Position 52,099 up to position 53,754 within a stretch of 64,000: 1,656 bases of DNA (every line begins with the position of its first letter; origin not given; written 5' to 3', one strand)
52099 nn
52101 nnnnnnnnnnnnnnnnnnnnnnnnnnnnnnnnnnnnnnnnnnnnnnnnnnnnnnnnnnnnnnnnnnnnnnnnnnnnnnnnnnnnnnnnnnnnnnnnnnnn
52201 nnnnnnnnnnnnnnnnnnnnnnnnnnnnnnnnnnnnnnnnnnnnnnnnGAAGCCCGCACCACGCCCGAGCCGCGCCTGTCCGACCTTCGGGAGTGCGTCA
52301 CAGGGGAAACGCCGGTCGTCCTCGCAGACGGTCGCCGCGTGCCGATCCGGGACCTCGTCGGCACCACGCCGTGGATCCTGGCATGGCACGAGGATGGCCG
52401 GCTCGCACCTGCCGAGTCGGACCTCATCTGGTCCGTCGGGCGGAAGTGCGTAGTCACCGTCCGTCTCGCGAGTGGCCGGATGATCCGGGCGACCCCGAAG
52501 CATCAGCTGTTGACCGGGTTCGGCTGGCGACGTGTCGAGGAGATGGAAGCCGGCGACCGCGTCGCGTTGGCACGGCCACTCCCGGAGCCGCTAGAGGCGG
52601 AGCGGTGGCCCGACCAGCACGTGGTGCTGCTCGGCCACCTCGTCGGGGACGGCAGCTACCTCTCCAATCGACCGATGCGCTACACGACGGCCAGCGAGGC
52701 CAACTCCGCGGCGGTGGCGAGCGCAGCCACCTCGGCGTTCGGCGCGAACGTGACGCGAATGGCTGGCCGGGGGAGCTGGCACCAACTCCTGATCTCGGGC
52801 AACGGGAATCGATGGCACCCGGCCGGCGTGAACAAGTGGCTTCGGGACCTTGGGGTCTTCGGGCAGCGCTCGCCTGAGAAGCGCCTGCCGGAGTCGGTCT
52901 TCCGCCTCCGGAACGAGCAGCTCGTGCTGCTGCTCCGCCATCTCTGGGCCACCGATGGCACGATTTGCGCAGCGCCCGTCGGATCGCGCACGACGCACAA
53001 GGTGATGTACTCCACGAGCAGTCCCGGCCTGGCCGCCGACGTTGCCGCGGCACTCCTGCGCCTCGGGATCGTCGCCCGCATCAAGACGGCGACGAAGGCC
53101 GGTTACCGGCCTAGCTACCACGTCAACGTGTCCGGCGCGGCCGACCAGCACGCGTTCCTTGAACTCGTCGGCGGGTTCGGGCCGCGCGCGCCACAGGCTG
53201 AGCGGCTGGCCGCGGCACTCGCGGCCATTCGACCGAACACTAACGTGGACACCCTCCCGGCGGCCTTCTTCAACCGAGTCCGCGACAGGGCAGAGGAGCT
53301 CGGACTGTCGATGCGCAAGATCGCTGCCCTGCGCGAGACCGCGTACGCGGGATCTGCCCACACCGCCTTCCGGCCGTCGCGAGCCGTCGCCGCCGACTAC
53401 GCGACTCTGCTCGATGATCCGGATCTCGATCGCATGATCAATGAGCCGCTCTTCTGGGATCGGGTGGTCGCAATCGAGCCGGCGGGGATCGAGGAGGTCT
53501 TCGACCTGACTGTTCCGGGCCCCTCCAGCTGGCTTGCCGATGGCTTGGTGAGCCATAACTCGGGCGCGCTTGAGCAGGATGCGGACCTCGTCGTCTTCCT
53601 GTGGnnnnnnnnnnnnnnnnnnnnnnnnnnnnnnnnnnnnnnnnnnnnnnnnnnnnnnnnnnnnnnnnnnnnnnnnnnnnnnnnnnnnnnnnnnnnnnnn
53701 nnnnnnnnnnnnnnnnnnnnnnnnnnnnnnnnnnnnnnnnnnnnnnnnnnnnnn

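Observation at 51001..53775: Replicative helicase DnaB interrupted by a 422-aa intein with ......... homing endonuclease, sitting 10 bp downstream of lexA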

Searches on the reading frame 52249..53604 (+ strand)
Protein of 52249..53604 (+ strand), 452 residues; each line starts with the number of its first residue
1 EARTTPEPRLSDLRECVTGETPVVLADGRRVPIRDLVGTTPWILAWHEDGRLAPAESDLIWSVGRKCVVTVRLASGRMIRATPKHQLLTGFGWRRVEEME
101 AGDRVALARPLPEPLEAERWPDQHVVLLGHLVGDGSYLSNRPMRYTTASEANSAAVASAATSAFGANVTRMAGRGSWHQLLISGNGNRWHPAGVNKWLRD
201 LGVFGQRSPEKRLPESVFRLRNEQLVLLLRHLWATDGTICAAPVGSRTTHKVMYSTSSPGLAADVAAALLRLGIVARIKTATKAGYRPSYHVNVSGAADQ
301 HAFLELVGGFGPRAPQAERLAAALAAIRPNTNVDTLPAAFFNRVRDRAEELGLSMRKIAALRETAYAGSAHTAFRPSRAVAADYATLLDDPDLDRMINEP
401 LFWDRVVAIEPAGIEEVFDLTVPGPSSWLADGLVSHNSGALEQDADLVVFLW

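Call 5: search_protein_families(library=pfam, proteins=[window:52294-53559:+], max_evalue=0.01)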
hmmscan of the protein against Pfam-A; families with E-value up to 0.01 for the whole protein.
window:52294-53559:+ (422 aa): 2 families
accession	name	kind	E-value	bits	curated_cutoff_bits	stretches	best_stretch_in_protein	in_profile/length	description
PF14528.11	LAGLIDADG_3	-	1.1e-17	64.5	22.5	1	209-293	2-82/82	LAGLIDADG-like domain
PF14890.11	Intein_splicing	-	4.8e-16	59.4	35.8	1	8-422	1-155/155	Intein splicing domain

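Call 16: search_solved_structures(query=window:52249-53604:+, max_evalue=0.001, show_alignments=3)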
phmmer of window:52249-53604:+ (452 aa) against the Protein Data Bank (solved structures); distinct sequences matched with E-value up to 0.001: 14.
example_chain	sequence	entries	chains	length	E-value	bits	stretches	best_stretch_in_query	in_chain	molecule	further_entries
6frh_A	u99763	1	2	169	7.3e-23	84.4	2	16-112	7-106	Replicative DNA helicase,Replicative DNA helicase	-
6frg_A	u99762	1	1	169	7.5e-23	84.4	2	16-112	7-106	Replicative DNA helicase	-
6fre_A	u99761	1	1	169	1.9e-21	79.8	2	16-112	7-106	Replicative DNA helicase,Replicative DNA helicase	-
1mi8_A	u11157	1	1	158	1.8e-20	76.5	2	17-112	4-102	DnaB intein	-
4o1r_A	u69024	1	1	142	1.4e-16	63.7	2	17-109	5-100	Replicative DNA helicase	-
2imz_A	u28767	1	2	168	2.2e-10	43.3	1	39-109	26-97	Endonuclease PI-MtuI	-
2in8_A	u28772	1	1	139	3.2e-08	36.2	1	32-107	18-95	Endonuclease PI-MtuI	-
3igd_A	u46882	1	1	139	4e-08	35.8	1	38-107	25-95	Endonuclease PI-MtuI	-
2in9_A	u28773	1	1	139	4.2e-08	35.8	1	38-107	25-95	Endonuclease PI-MtuI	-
3ifj_A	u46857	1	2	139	5.2e-08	35.4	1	38-107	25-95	Endonuclease PI-MtuI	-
2in0_A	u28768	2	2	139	5.7e-08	35.3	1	38-107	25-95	Endonuclease PI-MtuI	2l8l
5k08_A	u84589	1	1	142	7.7e-08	34.9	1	38-107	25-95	RecA mini intein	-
5i0a_A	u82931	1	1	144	7.9e-08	34.8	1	38-107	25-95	Intein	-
4o1s_A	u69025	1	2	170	0.00072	21.8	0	16-38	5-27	V-type ATP synthase alpha chain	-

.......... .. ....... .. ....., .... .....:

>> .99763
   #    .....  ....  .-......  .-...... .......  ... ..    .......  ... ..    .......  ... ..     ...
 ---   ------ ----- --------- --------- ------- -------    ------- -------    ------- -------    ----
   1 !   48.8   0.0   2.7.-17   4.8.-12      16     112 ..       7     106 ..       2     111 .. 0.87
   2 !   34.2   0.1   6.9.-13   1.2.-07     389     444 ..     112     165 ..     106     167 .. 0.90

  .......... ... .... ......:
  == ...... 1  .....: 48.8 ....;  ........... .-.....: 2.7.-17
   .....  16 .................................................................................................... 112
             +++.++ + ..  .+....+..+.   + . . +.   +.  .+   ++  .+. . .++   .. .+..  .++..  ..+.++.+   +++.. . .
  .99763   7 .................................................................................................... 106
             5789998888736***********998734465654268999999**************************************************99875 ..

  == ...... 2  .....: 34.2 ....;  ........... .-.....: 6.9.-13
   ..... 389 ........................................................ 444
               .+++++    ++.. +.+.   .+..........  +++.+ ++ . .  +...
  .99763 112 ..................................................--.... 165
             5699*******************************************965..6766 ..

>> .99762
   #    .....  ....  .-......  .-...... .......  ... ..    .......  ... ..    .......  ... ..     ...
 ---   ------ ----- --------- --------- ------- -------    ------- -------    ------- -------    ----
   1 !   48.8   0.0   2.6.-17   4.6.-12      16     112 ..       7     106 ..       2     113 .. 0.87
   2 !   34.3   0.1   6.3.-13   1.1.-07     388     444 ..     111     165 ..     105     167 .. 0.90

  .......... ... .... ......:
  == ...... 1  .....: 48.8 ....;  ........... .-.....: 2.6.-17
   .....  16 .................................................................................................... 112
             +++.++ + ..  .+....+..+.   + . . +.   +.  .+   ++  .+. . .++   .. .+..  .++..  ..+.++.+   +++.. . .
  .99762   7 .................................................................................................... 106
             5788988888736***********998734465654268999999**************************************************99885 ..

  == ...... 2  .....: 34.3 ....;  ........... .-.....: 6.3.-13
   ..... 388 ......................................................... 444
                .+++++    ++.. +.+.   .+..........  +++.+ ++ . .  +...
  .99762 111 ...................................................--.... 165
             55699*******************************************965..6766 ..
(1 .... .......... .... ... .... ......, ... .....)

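Call 25: find_homologous_proteins(query=window:52294-53559:+, max_evalue=1e-10)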
Query window:52294-53559:+ (422 aa): 1188 proteins with E <= 1e-10 among 8000 candidates; the best 120 are listed.
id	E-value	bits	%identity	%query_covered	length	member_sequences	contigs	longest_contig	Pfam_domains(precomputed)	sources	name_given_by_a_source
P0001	3.9e-168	578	61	100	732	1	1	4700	PF03796.22,PF14528.12,PF14890.12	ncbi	ncbi:MAG: DnaB-like helicase C-terminal domain-containing protein, partial [Planctomycetota bacteriu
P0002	5.3e-167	574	64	100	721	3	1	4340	PF06745.20,PF03796.22,PF14528.12,PF13481.13,PF14890.12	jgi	jgi:replicative DNA helicase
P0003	9.0e-167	573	63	100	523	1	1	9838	PF03796.22,PF14528.12,PF14890.12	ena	-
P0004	2.5e-166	572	62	100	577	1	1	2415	PF03796.22,PF14528.12,PF14890.12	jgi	jgi:replicative DNA helicase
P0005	2.0e-165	569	62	100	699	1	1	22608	PF03796.22,PF14528.12,PF13481.13,PF14890.12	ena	-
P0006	8.0e-165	567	62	100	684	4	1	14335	PF03796.22,PF14528.12,PF13481.13,PF14890.12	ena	-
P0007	8.4e-165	567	64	100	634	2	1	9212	PF03796.22,PF14528.12,PF14890.12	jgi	jgi:replicative DNA helicase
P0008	5.3e-164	564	63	100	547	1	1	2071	PF03796.22,PF14528.12,PF14890.12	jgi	jgi:replicative DNA helicase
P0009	2.4e-163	562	62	100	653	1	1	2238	PF03796.22,PF14528.12,PF13481.13,PF14890.12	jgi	jgi:replicative DNA helicase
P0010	1.6e-162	559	60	100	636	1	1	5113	PF03796.22,PF14528.12,PF14890.12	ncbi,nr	ncbi:MAG: intein-containing replicative DNA helicase, partial [Deltaproteobacteria bacterium]|nr:int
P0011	1.8e-162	559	62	100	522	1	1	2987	PF03796.22,PF14528.12,PF14890.12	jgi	-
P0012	5.0e-162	558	61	100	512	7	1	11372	PF03796.22,PF14528.12,PF14890.12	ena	-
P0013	2.0e-161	556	61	100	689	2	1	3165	PF06745.20,PF03796.22,PF14528.12,PF13481.13,PF14890.12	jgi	jgi:replicative DNA helicase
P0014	3.0e-161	555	59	100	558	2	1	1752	PF03796.22,PF14528.12,PF14890.12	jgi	jgi:replicative DNA helicase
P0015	4.4e-161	555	62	100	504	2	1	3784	PF03796.22,PF14528.12,PF14890.12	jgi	jgi:replicative DNA helicase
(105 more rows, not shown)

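Call 52: predict_structure(alignment_id=A2)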
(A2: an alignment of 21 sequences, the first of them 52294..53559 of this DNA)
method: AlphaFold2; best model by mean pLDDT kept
length: 422 residues; sequences in the alignment: 21
mean_pLDDT: 90.2   pTM: 0.90
mean pLDDT of the five models: 90.2, 89.5, 89.0, 88.0, 87.3
residues with pLDDT >= 90: 288; 70-90: 115; 50-70: 19; < 50: 0
segments of 3 or more residues with pLDDT < 50: none
pLDDT, mean of each block of 10 residues (from residue 1): 95 95 96 88 96 96 96 93 94 92 95 90 78 95 95 92 89 82 91 91 96 97 89 89 95 96 92 93 91 95 93 72 87 88 78 59 82 89 90 97 88 93 87
secondary structure, 60 per line:
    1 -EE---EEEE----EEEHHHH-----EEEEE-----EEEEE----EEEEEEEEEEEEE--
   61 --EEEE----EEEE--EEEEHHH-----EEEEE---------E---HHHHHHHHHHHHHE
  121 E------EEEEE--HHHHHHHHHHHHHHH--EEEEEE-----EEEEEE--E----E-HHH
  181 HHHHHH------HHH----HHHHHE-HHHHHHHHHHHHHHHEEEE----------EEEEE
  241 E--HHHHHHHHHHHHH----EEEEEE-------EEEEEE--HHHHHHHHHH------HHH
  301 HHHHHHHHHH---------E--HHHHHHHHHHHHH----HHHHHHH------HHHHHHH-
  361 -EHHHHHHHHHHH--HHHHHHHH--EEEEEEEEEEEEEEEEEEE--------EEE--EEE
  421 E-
elements in order: E7-10 E15-17 H18-21 E27-31 E37-41 E46-58 E63-66 E71-74 E77-80 E89-93 H107-119 E128-132 H135-149 E152-157 E163-168 H178-186 H200-204 H207-221 E222-225 E236-241 H244-256 E261-266 E274-279 H282-291 H298-310 H323-335 H340-346 H353-359 H363-373 H376-383 E386-404 E413-415 E418-421

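Call 54: fold_search(model_id=the predicted structure, library=pdb)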
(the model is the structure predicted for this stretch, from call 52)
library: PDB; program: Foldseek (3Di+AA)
matches with E <= 10: 470; with E <= 0.001: 103
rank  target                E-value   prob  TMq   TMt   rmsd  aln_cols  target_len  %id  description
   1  7qss                  1.2e-20  1.00  0.70  0.69   6.7       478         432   17  Crystal structure of homing endonuclease-associated TliVMA intein (C1A) (released 2022-03-30)
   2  7qsu                  1.8e-18  1.00  0.64  0.73   5.0       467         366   16  Crystal structure of homing endonuclease-associated TliVMA intein (C1A, d333-339) (released 2022-03-30)
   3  1dq3                  2.7e-18  1.00  0.65  0.61   6.2       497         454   15  CRYSTAL STRUCTURE OF AN ARCHAEAL INTEIN-ENCODED HOMING ENDONUCLEASE PI-PFUI (released 2000-07-05)
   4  7qst                  3.0e-15  1.00  0.60  0.69   5.7       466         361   15  Crystal structure of homing endonuclease-associated PhoVMA intein (C1A) (released 2022-03-30)
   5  2cw7                  7.5e-13  1.00  0.62  0.50   7.6       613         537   15  Crystal structure of intein homing endonuclease II (released 2006-04-18)
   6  1vde_B                1.2e-11  1.00  0.53  0.52   8.1       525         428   13  PI-SCEI, A HOMING ENDONUCLEASE WITH PROTEIN SPLICING ACTIVITY (released 1998-04-08)
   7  1ef0_A                3.8e-11  1.00  0.50  0.50   9.1       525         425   12  CRYSTAL STRUCTURE OF PI-SCEI MINIPRECURSOR (released 2000-06-07)
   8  1lws_A                9.2e-11  1.00  0.45  0.44  12.2       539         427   13  Crystal structure of the intein homing endonuclease PI-SceI bound to its recognition sequence (released 2002-09-27)
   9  1vde_A                2.0e-10  1.00  0.50  0.49   9.1       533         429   13  PI-SCEI, A HOMING ENDONUCLEASE WITH PROTEIN SPLICING ACTIVITY (released 1998-04-08)
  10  1lwt_A                4.9e-10  1.00  0.45  0.43  10.9       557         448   12  Crystal structure of the intein homing endonuclease PI-SceI bound to its substrate DNA (Ca2+ free) (released 2002-09-27)
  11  1um2_A                2.5e-09  1.00  0.49  0.50  10.0       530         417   12  Crystal Structure of the Vma1-Derived Endonuclease with the Ligated Extein Segment (released 2004-09-22)
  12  1um2_B                2.7e-09  1.00  0.49  0.49  10.1       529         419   12  Crystal Structure of the Vma1-Derived Endonuclease with the Ligated Extein Segment (released 2004-09-22)
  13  1jva_B                2.8e-09  1.00  0.53  0.52   9.2       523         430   12  CRYSTAL STRUCTURE OF THE VMA1-DERIVED ENDONUCLEASE BEARING THE N AND C EXTEIN PROPEPTIDES (released 2002-08-29)
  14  6frg                  3.5e-09  1.00  0.22  0.58   3.8       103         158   36  Crystal structure of G-1F mutant of Ssp DnaB Mini-Intein variant M86 (released 2019-01-30)
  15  1dfa                  3.5e-09  1.00  0.48  0.49  11.8       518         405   14  CRYSTAL STRUCTURE OF PI-SCEI IN C2 SPACE GROUP (released 1999-12-08)
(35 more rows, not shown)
